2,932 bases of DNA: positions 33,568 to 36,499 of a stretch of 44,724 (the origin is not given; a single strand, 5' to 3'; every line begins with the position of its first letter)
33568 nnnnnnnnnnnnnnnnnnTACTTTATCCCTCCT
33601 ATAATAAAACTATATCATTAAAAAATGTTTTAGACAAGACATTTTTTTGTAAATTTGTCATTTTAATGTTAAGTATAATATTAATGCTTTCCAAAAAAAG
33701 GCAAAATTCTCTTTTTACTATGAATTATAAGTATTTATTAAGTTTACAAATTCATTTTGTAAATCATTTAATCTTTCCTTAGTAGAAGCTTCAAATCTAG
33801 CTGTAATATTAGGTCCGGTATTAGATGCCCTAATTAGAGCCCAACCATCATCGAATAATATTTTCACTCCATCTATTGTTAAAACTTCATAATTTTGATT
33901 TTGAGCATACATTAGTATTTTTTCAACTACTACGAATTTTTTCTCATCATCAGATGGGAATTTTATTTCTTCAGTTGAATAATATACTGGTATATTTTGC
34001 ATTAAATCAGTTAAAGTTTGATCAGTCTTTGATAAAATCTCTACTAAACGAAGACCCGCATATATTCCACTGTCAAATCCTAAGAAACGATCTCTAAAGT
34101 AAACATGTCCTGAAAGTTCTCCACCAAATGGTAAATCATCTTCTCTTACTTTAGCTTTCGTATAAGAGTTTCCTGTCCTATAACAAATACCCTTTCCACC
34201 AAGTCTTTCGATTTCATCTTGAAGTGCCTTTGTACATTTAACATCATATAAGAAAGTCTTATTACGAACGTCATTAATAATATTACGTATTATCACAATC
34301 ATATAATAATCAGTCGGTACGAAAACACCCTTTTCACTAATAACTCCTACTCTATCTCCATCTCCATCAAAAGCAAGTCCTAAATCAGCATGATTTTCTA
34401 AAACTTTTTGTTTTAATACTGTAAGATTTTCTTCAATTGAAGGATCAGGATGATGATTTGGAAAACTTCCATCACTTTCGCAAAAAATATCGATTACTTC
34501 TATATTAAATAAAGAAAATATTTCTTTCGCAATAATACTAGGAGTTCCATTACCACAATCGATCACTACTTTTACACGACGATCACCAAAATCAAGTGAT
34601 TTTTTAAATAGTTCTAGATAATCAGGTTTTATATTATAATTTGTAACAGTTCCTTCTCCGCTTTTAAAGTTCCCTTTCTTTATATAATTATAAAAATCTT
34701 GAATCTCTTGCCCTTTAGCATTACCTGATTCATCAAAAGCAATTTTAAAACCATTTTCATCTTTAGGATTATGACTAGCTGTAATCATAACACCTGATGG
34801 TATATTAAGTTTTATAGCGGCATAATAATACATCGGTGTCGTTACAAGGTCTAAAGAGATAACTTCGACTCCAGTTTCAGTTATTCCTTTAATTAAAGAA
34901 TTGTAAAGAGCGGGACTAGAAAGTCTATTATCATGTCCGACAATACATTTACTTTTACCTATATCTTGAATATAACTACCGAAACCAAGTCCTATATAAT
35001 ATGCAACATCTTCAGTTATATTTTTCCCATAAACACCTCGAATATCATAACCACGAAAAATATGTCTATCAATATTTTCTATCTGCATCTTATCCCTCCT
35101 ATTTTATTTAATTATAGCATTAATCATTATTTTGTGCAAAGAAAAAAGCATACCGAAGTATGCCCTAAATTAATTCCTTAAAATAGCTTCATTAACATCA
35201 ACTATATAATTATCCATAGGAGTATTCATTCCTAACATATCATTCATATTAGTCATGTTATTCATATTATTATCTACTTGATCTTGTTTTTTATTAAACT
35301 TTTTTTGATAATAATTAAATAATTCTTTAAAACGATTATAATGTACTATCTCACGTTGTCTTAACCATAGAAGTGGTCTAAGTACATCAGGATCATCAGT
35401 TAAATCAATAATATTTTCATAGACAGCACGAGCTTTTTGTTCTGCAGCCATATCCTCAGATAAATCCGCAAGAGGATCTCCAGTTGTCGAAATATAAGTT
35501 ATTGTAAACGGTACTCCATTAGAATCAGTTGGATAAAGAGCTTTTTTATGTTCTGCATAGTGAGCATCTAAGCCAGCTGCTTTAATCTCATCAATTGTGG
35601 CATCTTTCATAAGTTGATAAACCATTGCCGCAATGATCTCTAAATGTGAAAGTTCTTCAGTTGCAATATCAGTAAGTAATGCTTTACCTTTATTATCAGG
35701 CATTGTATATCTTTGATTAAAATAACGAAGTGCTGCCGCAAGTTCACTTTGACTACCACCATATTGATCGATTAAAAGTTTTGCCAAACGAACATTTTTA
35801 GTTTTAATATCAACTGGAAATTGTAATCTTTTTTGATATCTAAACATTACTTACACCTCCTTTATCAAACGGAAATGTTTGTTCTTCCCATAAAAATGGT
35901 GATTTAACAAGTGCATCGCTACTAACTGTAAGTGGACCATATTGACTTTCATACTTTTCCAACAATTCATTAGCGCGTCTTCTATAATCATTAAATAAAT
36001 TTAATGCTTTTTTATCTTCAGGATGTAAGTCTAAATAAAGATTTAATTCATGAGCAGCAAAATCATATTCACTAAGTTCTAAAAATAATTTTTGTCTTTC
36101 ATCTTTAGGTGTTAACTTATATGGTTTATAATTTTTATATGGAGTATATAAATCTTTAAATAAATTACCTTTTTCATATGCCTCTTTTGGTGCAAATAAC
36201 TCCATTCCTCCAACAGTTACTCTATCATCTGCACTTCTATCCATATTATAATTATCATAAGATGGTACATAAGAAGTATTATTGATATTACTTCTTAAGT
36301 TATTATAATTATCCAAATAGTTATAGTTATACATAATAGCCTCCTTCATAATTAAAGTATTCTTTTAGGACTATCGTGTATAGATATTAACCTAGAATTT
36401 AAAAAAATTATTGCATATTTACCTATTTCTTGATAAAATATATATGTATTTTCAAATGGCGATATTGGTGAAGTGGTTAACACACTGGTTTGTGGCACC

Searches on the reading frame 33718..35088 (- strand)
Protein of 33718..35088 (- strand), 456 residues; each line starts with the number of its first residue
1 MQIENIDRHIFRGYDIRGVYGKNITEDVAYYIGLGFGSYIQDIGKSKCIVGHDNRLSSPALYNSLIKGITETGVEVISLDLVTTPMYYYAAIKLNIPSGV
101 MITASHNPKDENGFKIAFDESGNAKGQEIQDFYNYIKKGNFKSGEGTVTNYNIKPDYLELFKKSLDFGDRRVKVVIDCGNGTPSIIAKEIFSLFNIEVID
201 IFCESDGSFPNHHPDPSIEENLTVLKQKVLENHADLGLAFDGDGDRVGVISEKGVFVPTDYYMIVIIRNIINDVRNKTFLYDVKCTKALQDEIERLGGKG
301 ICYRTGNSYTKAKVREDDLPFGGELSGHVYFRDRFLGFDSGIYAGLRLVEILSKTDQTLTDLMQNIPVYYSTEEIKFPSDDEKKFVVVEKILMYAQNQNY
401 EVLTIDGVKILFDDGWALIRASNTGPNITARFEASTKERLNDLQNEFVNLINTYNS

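Call 30: search_protein_families(library=pfam, proteins=[window:33718-35088:-], max_evalue=0.001)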
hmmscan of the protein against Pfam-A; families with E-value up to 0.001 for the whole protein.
window:33718-35088:- (456 aa): 4 families
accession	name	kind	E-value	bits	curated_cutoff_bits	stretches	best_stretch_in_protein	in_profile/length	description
PF02878.22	PGM_PMM_I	-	1.1e-34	119.5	22.5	1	9-141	2-136/138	Phosphoglucomutase/phosphomannomutase, alpha/beta/alpha domain I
PF02879.22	PGM_PMM_II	-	2.2e-23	83.2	29.3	1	156-254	2-103/103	Phosphoglucomutase/phosphomannomutase, alpha/beta/alpha domain II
PF02880.22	PGM_PMM_III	-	1.9e-19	70.3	20.7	1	259-366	2-111/115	Phosphoglucomutase/phosphomannomutase, alpha/beta/alpha domain III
PF00408.26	PGM_PMM_IV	-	3e-12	46.8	23.1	1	375-449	2-67/68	Phosphoglucomutase/phosphomannomutase, C-terminal domain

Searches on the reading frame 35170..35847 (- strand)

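Call 30: search_protein_families(library=pfam, proteins=[window:35170-35847:-], max_evalue=0.001)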
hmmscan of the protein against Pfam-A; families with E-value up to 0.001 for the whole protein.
window:35170-35847:- (225 aa): 1 family
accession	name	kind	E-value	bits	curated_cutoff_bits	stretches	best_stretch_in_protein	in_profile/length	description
PF05067.18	Mn_catalase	-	1.6e-56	191.9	27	1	1-184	1-198/284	Manganese containing catalase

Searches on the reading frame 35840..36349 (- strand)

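Call 30: search_protein_families(library=pfam, proteins=[window:35840-36349:-], max_evalue=0.001)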
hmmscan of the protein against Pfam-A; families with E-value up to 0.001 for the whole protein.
window:35840-36349:- (169 aa): 1 family
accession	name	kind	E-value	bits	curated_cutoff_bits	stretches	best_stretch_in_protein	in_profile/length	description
PF12652.12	CotJB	-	9.3e-21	74.3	29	1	87-162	2-76/76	CotJB protein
